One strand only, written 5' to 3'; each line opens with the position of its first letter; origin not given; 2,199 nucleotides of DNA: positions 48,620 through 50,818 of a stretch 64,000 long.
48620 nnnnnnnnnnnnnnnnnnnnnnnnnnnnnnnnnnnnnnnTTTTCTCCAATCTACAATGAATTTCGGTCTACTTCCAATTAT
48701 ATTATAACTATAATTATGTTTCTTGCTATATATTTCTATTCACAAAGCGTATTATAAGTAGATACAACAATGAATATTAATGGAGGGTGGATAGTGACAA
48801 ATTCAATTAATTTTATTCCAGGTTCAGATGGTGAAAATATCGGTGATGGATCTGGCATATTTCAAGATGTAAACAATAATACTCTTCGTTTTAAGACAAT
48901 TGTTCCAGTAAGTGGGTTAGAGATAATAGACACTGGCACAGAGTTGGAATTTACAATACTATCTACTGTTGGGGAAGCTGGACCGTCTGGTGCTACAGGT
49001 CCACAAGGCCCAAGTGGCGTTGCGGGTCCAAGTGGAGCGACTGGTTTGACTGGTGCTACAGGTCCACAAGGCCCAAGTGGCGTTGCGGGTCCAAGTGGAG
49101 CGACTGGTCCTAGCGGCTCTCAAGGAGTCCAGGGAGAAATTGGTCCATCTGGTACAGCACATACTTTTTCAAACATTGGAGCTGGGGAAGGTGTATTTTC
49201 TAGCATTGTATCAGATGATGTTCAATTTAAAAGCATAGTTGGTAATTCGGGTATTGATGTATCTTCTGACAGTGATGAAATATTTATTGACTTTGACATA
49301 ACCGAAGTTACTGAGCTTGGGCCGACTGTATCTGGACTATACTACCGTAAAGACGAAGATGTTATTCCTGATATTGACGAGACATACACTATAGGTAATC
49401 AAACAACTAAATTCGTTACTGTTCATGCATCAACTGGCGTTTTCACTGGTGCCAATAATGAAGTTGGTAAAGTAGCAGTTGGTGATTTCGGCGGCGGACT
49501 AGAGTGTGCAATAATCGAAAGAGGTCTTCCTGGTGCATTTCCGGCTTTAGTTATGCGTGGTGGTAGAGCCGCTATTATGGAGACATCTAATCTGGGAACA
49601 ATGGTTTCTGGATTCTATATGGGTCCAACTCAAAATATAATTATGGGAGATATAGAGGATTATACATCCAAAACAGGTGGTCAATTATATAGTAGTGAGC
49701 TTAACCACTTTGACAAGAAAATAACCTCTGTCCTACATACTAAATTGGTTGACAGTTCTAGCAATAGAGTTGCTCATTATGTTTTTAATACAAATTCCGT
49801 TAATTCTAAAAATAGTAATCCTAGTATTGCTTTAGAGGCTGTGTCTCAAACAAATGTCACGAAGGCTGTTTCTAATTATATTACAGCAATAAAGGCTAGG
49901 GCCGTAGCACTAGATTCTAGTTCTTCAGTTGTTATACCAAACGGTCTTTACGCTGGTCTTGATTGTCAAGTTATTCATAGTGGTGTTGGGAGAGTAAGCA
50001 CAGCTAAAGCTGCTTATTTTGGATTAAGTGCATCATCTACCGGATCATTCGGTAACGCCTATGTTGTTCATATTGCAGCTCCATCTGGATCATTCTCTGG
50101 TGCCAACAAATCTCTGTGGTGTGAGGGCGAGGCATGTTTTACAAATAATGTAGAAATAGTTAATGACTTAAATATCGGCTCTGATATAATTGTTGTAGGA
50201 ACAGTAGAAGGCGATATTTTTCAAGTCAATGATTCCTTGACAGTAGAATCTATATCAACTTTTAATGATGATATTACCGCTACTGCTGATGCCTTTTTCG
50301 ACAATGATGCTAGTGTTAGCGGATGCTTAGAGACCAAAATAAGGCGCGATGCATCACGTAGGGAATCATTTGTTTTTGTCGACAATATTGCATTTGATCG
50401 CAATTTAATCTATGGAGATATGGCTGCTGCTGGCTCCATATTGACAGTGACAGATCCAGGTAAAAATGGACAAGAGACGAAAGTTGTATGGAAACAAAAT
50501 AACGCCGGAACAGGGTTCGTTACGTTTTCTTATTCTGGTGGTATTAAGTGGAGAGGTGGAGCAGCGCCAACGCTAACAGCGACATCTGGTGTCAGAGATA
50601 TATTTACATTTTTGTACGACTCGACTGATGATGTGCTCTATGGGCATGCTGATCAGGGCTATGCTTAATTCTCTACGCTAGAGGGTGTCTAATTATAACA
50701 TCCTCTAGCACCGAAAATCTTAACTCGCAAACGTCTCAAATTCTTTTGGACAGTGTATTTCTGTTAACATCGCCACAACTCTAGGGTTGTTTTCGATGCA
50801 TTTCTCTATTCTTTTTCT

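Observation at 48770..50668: Opposite-strand collagen-like fibre gene with a perfect 63-nt tandem duplication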

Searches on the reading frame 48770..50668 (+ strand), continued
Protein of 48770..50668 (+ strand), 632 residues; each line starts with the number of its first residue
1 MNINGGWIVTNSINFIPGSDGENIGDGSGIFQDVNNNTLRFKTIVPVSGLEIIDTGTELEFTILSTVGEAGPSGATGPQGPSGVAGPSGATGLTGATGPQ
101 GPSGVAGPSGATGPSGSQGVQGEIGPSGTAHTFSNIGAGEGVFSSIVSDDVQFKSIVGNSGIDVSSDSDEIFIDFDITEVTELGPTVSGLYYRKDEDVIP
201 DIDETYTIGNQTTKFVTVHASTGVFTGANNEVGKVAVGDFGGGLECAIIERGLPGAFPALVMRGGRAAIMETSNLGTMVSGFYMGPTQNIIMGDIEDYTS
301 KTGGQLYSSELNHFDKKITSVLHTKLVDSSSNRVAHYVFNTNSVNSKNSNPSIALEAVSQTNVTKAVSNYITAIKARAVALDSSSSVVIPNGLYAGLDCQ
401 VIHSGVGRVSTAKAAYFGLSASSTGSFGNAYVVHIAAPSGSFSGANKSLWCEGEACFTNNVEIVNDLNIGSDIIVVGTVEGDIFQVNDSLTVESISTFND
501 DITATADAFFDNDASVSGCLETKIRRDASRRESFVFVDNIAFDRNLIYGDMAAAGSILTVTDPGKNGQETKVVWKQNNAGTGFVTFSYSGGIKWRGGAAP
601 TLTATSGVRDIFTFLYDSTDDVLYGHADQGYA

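Call 15: find_encoding_contigs(protein=P0003, flank=10000, max_places=3)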
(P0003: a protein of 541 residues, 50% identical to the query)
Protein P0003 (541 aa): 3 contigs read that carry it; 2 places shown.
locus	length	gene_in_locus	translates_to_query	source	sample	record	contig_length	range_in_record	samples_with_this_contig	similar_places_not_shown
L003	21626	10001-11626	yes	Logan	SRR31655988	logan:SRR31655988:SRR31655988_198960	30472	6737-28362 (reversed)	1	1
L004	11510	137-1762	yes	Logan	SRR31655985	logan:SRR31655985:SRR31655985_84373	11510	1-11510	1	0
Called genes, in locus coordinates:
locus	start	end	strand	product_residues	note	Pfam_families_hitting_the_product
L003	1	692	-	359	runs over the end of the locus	PF00478:IMPDH, PF03060:NMO (weak), PF00977:His_biosynth (faint), PF01070:FMN_dh (weak)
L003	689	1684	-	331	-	PF01370:Epimerase, PF04321:RmlD_sub_bind (weak), PF16363:GDP_Man_Dehyd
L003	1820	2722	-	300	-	PF02511:Thy1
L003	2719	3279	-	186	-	PF13392:HNH_3 (weak)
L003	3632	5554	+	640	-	-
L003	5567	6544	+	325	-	-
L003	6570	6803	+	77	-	-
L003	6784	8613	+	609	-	-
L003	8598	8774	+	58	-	-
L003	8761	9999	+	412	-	-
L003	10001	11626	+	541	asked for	-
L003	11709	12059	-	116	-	-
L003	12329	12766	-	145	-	PF09969:DUF2203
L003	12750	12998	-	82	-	-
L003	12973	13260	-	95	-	-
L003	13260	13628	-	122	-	-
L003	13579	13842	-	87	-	-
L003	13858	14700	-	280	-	-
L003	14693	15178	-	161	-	-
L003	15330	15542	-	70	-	-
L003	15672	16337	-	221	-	-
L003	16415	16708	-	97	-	-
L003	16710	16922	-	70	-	-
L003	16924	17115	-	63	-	-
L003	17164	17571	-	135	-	PF14354:Lar_restr_allev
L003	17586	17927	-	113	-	-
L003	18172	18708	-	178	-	-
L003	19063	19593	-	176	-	-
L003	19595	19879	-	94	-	PF00166:Cpn10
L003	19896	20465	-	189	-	-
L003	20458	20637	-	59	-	-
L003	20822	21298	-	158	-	PF13274:SocA_Panacea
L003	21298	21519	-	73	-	-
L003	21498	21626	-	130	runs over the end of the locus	-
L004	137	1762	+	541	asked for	-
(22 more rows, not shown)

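Call 25: search_protein_families(library=phrogs, proteins=[L002:4496-6742:+, L002:6755-7732:+, L002:7759-7986:+, L002:7967-8614:+, L002:8788-9999:+, L002:11620-12618:+, L003:6784-8613:+], max_evalue=0.01)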
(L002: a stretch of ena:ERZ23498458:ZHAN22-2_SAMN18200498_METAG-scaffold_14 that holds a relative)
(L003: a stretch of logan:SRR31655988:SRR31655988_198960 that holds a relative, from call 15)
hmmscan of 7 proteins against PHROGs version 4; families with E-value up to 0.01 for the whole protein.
L002:4496-6742:+ (748 aa): 42 families (the best 25 are shown)
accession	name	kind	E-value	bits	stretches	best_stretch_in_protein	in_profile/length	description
phrog_5073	-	tail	1.1e-54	187.4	4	108-352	261-500/519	tail fiber protein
phrog_819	-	tail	1.2e-42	147.1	3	59-173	477-591/1024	tail protein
phrog_6320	-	tail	2.8e-39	136.5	3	59-162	91-197/745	tail fiber protein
phrog_8745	-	tail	6.9e-32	110.8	3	111-314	1380-1576/1803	tail fiber protein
phrog_366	-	tail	2.6e-30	107.3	2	132-249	306-388/474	tail fiber protein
phrog_30509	-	tail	2.6e-26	93.3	3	156-321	54-213/254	collagen like minor tail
phrog_1806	-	tail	6.2e-24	85.7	4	59-165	117-227/276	collagen like minor tail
phrog_10972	-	tail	1.8e-22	81.2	3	110-174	156-220/343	tail fiber protein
phrog_18350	-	tail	5e-21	76.5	3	87-176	111-198/253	tail fiber protein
phrog_32123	-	unknown function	7.3e-20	71.7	2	129-227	221-320/532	-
phrog_29268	-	unknown function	1.8e-19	70.4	2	75-223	406-551/653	-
phrog_17587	-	tail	1.9e-19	70.6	4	113-180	350-417/641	tail fiber protein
phrog_1658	-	unknown function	2.1e-19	71.2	2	120-203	43-126/239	-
phrog_3420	-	unknown function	2e-16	59.7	1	58-237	73-250/929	-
phrog_38806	-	unknown function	4.1e-16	60.2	3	131-226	72-166/285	-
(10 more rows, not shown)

L002:6755-7732:+ (325 aa): 0 families

L002:7759-7986:+ (75 aa): 0 families

L002:7967-8614:+ (215 aa): 2 families
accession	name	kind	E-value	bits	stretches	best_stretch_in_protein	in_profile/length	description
phrog_37034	-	unknown function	3e-08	34.7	1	128-214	88-170/171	-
phrog_8859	-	unknown function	1.7e-05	25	1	128-186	44-99/400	-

L002:8788-9999:+ (403 aa): 2 families
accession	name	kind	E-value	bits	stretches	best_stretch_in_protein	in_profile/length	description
phrog_1645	-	head and packaging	9.4e-93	312.4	1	14-401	48-438/440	virion structural protein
phrog_5838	-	head and packaging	1.7e-27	96.6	1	145-234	568-658/1106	virion structural protein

L002:11620-12618:+ (332 aa): 1 family
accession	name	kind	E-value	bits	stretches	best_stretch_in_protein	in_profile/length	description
phrog_14318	-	unknown function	0.0084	17.1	0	122-173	38-89/125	-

L003:6784-8613:+ (609 aa): 3 families
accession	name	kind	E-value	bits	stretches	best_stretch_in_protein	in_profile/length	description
phrog_5668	-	tail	4.7e-21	75.3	1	42-371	401-708/1567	tail fiber protein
phrog_16641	-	tail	3.4e-19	69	1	45-353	439-746/1296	tail fiber protein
phrog_37034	-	unknown function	6.2e-08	33.6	1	523-608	89-170/171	-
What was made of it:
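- On Phage tail fibre / receptor-binding protein: In relatives it sits with genes that hit tail-fibre PHROGs 5668 and 16641 and virion structural phrog_1645 (call 25).
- Gene 1 hits tail-fibre PHROGs beyond its collagen (call 25). Cassette gene 4b matches PHROGs filed under 'head and packaging: virion structural protein' (call 25). Cassette partners hit tail-fibre PHROGs outside collagen, at about 1e-21 (5668) and 1e-19 (16641) (call 25).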

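Call 26: search_protein_families(library=pfam, proteins=[L002:4496-6742:+, L002:6755-7732:+, L002:7759-7986:+, L002:7967-8614:+, L002:8788-9999:+, L002:11620-12618:+, L003:6784-8613:+], max_evalue=0.1)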
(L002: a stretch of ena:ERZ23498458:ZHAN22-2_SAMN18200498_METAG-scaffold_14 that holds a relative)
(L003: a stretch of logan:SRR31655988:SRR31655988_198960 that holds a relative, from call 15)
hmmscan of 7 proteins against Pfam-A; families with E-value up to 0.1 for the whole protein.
L002:4496-6742:+ (748 aa): 1 family
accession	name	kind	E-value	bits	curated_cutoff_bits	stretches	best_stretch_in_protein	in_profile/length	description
PF01391.23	Collagen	-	9.3e-29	99.4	27.2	5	153-210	1-58/60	Collagen triple helix repeat (20 copies)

L002:6755-7732:+ (325 aa): 0 families

L002:7759-7986:+ (75 aa): 2 families
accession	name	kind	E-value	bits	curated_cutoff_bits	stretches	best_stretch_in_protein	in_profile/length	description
PF05974.18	DUF892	-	0.024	15.1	23.7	1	9-72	34-97/159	Domain of unknown function (DUF892)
PF15387.11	DUF4611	-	0.027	15.1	32.1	1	12-73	12-73/96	Domain of unknown function (DUF4611)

L002:7967-8614:+ (215 aa): 0 families

L002:8788-9999:+ (403 aa): 0 families

L002:11620-12618:+ (332 aa): 0 families

L003:6784-8613:+ (609 aa): 0 families

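Call 41: list_cluster_members(proteins=[P0001, P0002, P0004])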
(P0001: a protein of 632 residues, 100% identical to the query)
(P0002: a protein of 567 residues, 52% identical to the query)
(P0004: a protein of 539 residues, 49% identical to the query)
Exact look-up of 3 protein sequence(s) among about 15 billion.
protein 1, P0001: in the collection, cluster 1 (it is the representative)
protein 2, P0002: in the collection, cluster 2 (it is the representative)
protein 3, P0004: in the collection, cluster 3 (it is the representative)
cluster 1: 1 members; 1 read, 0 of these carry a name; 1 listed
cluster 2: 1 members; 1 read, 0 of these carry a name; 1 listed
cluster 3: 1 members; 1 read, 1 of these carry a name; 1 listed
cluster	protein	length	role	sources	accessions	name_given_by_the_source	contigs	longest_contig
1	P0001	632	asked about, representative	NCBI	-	-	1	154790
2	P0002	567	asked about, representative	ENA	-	-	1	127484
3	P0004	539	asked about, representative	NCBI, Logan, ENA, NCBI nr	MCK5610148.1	hypothetical protein KAR91_50205 [Candidatus Pacearchaeota archaeon] | hypothetical protein [Candidatus Pacearchaeota archaeon]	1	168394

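Call 42: find_encoding_contigs(protein=P0001, flank=3000, max_places=3)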
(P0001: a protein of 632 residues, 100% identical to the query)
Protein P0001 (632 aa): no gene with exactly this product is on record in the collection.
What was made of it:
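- Tried and rejected: An exact look-up of the full protein found it not on record (call 42).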

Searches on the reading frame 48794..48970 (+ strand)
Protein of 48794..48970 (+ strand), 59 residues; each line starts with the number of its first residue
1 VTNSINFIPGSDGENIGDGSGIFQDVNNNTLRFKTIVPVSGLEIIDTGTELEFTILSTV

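Call 40: find_homologous_proteins(query=window:48794-48970:+, max_evalue=0.01)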
Query seq(59 aa): no candidate shares three 5-residue words with the query. No homologue found.
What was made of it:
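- Tried and rejected: A word-indexed search with the 59-aa N-terminal module returned no candidates (call 40).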
